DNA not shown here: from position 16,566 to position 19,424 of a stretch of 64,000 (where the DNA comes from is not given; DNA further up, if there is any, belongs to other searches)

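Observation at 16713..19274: RadC/JAB metalloprotease-like domain fused to a DinG/XPD-type Fe-S helicase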

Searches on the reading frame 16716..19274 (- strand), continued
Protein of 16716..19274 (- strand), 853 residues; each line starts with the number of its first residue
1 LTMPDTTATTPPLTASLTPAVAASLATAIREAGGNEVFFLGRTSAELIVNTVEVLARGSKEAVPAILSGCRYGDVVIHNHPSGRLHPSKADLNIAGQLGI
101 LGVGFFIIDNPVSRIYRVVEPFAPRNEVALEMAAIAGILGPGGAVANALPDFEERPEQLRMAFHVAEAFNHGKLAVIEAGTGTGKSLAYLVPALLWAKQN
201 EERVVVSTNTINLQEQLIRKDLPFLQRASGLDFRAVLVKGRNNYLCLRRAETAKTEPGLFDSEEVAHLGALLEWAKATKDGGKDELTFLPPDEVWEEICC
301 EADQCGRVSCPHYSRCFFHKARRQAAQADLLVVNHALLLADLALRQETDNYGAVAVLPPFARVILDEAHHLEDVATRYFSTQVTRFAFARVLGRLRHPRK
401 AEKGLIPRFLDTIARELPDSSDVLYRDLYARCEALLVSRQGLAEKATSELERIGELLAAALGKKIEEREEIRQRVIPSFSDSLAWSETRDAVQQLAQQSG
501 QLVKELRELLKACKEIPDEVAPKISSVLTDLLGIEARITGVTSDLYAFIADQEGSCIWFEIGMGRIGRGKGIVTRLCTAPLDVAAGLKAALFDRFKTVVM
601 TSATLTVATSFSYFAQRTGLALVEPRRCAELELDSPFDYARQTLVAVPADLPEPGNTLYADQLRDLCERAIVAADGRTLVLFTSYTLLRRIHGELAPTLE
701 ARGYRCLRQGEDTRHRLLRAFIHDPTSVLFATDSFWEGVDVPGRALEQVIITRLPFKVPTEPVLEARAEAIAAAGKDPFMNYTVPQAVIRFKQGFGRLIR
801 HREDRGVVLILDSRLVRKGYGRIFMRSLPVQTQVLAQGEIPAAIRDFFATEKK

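Call 42: fold_search(model_id=the predicted structure, library=pdb)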
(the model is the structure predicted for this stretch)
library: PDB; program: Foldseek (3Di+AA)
matches with E <= 10: 938; with E <= 0.001: 141
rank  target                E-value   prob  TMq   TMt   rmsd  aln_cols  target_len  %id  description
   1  6fwr_A                8.2e-37  1.00  0.54  0.64   7.6       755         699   24  Structure of DinG in complex with ssDNA (released 2018-12-19)
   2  6fws_A                2.0e-34  1.00  0.53  0.64   8.2       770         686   24  Structure of DinG in complex with ssDNA and ADPBeF (released 2018-12-19)
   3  6fws_B                1.1e-33  1.00  0.52  0.63   8.1       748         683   24  Structure of DinG in complex with ssDNA and ADPBeF (released 2018-12-19)
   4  9ii8_A                7.1e-30  1.00  0.58  0.56   6.8       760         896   21  Crystal structure of Staphylococcus aureus DinG protein in complex with ssDNA (released 2025-06-25)
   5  8zef_A                4.6e-28  1.00  0.56  0.54   8.3       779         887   20  Crystal structure of Staphylococcus aureus DinG protein in complex with ssDNA and Ca2+ (released 2025-05-21)
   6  9kqh_A                6.8e-21  1.00  0.46  0.51  12.3       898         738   14  Crystal structure of Finegoldia magna DinG in complex with ssDNA and ADPNP (released 2025-12-03)
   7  8e2w                  9.0e-21  1.00  0.45  0.60   9.6       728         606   18  Structure of CRISPR-Associated DinG (released 2023-06-21)
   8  9p55                  1.3e-20  1.00  0.45  0.58  10.7       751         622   17  Structure of DNA-free long form XPD from Thermoplasma acidophilum (released 2026-01-21)
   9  8rev_A                4.1e-20  1.00  0.46  0.54  10.0       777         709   16  Structure of XPD stalled at a Y-fork DNA containing a interstrand crosslink (released 2024-05-29)
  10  4a15_A                5.2e-20  1.00  0.46  0.62  10.5       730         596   16  Crystal structure of an XPD DNA complex (released 2012-02-01)
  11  7xex_A                2.9e-19  1.00  0.42  0.57  10.7       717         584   19  Crystal strucutre of apoCasDinG (released 2023-07-26)
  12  7o4i_0                2.9e-19  1.00  0.46  0.51  10.2       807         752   15  Yeast RNA polymerase II transcription pre-initiation complex with initial transcription bubble (released 2021-06-16)
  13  8v44                  8.6e-19  1.00  0.40  0.55  10.6       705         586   18  N-terminal truncation of CRISPR-associated DinG (released 2024-01-17)
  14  5h8w_A                9.9e-19  1.00  0.45  0.61  10.3       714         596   17  XPD mechanism (released 2016-01-13)
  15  8s35_M                1.1e-18  1.00  0.41  0.53  12.7       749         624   17  DNA-bound Type IV-A3 CRISPR effector in complex with DinG helicase from K. pneumoniae (state I) (released 2024-11-06)
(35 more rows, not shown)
